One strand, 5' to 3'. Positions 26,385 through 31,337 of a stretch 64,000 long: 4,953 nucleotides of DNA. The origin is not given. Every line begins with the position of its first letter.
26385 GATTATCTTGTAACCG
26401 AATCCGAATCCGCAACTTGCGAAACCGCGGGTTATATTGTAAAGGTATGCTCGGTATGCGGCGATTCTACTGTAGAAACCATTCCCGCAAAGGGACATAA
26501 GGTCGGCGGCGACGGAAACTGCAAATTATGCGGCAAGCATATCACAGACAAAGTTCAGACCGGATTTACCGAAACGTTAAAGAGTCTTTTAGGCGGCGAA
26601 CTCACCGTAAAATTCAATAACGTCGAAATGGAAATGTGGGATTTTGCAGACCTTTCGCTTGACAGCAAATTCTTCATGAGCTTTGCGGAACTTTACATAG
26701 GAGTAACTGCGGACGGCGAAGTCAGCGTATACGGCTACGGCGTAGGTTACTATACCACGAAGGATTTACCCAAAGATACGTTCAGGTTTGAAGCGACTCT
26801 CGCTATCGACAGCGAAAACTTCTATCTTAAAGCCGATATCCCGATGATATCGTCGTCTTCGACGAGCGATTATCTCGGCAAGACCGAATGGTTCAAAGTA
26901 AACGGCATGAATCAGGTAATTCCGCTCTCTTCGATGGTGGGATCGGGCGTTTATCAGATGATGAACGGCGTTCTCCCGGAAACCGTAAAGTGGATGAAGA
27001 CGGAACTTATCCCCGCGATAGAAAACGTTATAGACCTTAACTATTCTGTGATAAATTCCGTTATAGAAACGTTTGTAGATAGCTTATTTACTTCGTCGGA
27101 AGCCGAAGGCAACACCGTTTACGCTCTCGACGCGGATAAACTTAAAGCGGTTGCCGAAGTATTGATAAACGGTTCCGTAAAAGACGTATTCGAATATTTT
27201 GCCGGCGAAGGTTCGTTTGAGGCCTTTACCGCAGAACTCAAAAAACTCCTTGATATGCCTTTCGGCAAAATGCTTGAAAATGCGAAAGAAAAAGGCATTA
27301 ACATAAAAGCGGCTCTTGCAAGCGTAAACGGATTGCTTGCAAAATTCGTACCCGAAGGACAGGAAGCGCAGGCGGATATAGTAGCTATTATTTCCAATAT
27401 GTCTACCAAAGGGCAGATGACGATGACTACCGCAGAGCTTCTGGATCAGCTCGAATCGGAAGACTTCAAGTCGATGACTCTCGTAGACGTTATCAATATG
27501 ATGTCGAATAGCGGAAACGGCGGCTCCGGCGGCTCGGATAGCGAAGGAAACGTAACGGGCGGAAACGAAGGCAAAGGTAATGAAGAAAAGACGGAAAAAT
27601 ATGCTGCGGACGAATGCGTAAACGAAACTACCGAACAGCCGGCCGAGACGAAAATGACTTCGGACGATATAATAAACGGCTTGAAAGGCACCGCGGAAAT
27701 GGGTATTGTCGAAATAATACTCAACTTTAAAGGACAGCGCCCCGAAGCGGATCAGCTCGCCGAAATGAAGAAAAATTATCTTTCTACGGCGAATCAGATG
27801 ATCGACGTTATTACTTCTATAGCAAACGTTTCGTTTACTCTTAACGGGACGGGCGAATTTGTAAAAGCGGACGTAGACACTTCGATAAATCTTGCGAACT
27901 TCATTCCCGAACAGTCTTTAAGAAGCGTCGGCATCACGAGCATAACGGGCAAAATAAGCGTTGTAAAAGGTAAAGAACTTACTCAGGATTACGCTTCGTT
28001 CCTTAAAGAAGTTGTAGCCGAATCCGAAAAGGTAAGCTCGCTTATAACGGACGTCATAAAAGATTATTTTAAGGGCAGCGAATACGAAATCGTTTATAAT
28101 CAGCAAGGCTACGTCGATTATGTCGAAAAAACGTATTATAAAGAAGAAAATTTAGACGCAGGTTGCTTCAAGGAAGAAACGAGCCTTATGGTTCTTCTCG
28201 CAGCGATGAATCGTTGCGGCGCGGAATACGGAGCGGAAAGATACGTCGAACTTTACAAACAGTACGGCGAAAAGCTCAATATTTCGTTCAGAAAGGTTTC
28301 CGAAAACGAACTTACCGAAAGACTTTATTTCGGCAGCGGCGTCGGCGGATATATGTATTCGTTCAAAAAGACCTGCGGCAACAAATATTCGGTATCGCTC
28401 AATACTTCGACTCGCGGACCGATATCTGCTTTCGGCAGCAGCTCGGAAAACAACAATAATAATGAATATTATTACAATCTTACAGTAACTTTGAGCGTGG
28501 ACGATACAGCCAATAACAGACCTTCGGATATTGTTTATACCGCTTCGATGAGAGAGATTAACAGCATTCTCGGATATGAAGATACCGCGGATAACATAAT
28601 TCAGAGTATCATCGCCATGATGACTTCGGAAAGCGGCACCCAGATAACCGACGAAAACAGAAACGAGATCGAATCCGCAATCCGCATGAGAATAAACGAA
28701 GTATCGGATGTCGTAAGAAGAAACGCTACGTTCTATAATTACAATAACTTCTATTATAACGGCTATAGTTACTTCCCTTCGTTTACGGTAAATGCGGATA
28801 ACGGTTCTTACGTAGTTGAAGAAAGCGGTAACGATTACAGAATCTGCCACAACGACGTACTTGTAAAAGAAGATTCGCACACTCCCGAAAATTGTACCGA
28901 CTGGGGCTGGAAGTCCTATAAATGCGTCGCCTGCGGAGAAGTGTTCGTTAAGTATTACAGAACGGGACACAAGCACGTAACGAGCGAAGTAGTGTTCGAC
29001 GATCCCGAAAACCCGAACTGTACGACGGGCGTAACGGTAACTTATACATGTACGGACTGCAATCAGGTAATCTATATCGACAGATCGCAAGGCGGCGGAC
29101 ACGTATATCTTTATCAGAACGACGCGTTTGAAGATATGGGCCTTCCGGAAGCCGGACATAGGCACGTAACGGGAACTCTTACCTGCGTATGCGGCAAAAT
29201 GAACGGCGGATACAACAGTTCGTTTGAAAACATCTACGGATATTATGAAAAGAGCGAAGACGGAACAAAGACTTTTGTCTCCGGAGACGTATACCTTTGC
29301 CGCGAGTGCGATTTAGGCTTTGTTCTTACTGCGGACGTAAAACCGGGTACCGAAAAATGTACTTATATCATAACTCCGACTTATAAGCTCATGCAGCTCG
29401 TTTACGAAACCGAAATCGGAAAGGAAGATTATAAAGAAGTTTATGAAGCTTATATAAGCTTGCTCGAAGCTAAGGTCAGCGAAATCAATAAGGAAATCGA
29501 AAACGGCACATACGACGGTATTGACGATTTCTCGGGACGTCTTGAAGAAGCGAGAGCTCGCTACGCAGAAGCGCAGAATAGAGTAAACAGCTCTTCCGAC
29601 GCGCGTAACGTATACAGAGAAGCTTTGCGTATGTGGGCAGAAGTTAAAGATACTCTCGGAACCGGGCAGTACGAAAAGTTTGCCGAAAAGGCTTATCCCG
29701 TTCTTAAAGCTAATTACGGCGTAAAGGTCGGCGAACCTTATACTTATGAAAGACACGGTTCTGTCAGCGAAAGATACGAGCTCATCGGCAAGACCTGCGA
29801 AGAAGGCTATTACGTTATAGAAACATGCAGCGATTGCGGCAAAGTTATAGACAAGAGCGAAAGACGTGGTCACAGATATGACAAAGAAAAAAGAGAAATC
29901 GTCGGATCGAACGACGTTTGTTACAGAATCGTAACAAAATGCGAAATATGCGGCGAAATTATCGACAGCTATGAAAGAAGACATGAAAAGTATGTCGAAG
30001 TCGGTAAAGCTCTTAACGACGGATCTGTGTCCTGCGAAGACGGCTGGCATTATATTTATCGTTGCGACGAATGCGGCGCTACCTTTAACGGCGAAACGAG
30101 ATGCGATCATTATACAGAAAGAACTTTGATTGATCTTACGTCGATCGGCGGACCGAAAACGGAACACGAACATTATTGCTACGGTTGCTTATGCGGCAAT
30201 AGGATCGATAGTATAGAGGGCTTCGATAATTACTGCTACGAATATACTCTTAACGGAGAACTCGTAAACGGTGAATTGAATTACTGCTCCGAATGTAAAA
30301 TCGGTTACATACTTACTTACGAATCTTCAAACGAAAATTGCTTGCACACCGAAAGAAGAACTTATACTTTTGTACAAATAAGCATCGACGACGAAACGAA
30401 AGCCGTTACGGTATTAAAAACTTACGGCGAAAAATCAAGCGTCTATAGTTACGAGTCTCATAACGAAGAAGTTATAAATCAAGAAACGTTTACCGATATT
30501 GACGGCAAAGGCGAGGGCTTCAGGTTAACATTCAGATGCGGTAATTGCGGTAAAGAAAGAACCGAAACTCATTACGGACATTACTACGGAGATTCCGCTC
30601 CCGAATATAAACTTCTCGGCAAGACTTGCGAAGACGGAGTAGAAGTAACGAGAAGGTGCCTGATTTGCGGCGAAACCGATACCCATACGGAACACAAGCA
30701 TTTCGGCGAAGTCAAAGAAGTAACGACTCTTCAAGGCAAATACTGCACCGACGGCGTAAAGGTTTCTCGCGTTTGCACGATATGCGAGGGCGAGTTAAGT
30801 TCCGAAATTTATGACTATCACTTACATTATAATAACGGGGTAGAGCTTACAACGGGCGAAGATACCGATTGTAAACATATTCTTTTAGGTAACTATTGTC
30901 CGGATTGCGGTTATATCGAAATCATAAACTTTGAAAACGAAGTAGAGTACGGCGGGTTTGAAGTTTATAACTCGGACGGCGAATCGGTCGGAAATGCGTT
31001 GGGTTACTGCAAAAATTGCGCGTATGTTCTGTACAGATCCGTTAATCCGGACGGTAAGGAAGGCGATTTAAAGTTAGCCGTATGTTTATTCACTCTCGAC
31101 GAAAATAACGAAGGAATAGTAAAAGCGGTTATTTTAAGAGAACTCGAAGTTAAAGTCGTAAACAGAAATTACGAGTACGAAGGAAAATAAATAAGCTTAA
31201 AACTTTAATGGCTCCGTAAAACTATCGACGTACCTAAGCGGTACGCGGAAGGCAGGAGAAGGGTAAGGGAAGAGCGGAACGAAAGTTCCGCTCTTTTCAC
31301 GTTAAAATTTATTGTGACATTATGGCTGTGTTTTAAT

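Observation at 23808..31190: Giant modular Cys-rich lipoprotein with five tandem ~115-aa modules and a C-terminal forest of CxxC motifs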

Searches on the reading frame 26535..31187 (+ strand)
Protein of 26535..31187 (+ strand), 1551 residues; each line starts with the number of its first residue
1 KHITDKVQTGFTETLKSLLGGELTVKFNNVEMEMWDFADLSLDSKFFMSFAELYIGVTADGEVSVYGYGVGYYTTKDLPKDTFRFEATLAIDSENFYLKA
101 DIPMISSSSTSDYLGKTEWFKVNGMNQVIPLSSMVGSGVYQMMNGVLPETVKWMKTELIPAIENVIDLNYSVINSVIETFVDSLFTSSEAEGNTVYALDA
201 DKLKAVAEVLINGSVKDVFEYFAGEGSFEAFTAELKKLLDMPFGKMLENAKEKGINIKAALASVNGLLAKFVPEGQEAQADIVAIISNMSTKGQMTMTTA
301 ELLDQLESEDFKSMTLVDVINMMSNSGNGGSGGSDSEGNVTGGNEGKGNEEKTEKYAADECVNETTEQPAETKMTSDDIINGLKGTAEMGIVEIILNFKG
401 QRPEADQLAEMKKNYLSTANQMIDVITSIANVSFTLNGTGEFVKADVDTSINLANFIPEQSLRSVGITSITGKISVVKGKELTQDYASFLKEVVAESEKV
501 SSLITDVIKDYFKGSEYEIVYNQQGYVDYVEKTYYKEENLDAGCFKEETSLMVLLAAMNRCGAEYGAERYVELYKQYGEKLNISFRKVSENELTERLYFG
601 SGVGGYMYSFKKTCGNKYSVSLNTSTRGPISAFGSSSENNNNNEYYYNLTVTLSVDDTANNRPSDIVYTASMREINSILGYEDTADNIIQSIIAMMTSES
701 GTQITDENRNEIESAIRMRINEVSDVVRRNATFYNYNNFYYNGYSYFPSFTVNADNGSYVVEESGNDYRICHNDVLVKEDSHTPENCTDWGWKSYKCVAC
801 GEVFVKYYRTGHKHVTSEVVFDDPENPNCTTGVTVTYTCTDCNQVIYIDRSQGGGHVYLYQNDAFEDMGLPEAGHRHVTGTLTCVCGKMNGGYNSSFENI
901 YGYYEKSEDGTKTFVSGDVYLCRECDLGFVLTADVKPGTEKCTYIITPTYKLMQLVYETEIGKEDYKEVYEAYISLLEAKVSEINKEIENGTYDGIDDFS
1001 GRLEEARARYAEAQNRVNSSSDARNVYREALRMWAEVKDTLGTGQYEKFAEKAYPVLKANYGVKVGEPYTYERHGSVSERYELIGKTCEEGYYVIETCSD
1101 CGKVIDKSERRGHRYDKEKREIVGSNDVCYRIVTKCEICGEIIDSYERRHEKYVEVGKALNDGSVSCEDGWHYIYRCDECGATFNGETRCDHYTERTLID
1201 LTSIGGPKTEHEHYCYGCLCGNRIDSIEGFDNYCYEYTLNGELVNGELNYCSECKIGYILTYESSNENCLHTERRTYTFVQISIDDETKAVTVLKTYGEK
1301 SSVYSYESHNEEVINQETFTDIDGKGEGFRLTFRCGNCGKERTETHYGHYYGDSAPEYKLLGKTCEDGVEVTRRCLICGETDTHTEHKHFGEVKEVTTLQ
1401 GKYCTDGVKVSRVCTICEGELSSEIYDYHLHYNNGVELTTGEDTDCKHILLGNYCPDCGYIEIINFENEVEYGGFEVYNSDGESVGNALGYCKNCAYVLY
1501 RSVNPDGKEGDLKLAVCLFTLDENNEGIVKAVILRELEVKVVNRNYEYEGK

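Call 33: find_related_loci(query=window:26535-31187:+, collection=genome_contigs, flank=10000)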
Query window:26535-31187:+ (1551 aa) in genome_contigs; peptide patterns used: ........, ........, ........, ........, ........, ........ (x = any residue, [..] = any of these).
38 stretches matched a pattern; 1 encode a relative of the query (tblastn E <= 1e-3); 1 distinct loci.
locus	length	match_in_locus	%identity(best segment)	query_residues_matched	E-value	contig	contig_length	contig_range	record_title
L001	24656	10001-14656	86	1-1551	0e+0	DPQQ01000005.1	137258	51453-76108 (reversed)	MAG TPA_asm: Clostridiales bacterium isolate UBA11475 contig_554, whole genome shotgun sequence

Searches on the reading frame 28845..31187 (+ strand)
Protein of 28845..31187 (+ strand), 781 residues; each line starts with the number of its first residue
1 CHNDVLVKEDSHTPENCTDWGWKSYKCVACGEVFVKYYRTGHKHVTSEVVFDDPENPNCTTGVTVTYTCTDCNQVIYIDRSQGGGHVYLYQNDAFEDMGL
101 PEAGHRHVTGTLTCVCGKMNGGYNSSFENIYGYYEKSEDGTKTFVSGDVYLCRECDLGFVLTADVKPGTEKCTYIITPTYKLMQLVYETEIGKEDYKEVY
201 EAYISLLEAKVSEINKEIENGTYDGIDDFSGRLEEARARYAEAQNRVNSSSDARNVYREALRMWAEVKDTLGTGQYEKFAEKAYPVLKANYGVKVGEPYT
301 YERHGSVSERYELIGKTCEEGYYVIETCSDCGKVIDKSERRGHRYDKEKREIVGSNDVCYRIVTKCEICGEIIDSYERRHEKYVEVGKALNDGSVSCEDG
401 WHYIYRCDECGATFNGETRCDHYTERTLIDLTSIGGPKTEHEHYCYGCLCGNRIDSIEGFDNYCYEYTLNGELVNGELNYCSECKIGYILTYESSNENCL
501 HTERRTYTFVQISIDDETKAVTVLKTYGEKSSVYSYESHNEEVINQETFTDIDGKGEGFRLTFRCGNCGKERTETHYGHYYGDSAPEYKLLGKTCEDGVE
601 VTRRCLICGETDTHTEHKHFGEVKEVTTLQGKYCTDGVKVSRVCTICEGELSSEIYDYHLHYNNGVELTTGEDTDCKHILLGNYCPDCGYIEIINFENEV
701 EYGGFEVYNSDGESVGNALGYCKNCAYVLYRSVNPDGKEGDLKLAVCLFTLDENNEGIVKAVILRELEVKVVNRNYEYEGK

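Call 19: find_homologous_proteins(query=window:28845-31187:+, max_evalue=0.001)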
Query window:28845-31187:+: 5076 candidates shared short words with the query, none scored E <= 0.001.

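Call 46: find_related_loci(query=A2, collection=metagenome_contigs, flank=3000)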
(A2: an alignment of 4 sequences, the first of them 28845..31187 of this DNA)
Query A2 (781 aa) in metagenome_contigs; peptide patterns used: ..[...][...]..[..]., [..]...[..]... (x = any residue, [..] = any of these).
254 stretches matched a pattern; 1 encode a relative of the query (tblastn E <= 1e-3); 1 distinct loci.
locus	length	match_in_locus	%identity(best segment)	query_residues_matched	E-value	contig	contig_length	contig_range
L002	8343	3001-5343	84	1-781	0e+0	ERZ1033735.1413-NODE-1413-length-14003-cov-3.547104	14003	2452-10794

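Call 68: search_solved_structures(query=A2, max_evalue=1)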
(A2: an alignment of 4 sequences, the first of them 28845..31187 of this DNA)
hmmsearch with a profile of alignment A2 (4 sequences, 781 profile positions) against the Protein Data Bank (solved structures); distinct sequences matched with E-value up to 1: 11.
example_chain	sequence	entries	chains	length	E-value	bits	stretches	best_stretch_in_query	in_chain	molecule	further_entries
4rfx_A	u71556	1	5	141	0.017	16.5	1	200-277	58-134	Dynactin subunit 1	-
2cot_A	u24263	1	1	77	0.074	14.4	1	18-46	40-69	Zinc finger protein 435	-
2i13_A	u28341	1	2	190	0.27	12.6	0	9-35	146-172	Aart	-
2ytt_A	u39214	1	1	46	0.46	11.8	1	20-45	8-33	Zinc finger protein 473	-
2ytn_A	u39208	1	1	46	0.51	11.6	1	19-37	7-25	Zinc finger protein 347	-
2ep1_A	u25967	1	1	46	0.64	11.3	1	19-39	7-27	Zinc finger protein 484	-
1mey_C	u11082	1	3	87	0.82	11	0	16-36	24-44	CONSENSUS ZINC FINGER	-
2eov_A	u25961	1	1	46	0.83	10.9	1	19-39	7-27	Zinc finger protein 484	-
2yto_A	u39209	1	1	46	0.85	10.9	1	19-36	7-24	Zinc finger protein 484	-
2eoe_A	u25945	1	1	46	0.92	10.8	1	19-39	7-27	Zinc finger protein 347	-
5l9w_C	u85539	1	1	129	0.93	10.8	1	474-514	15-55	Acetophenone carboxylase beta subunit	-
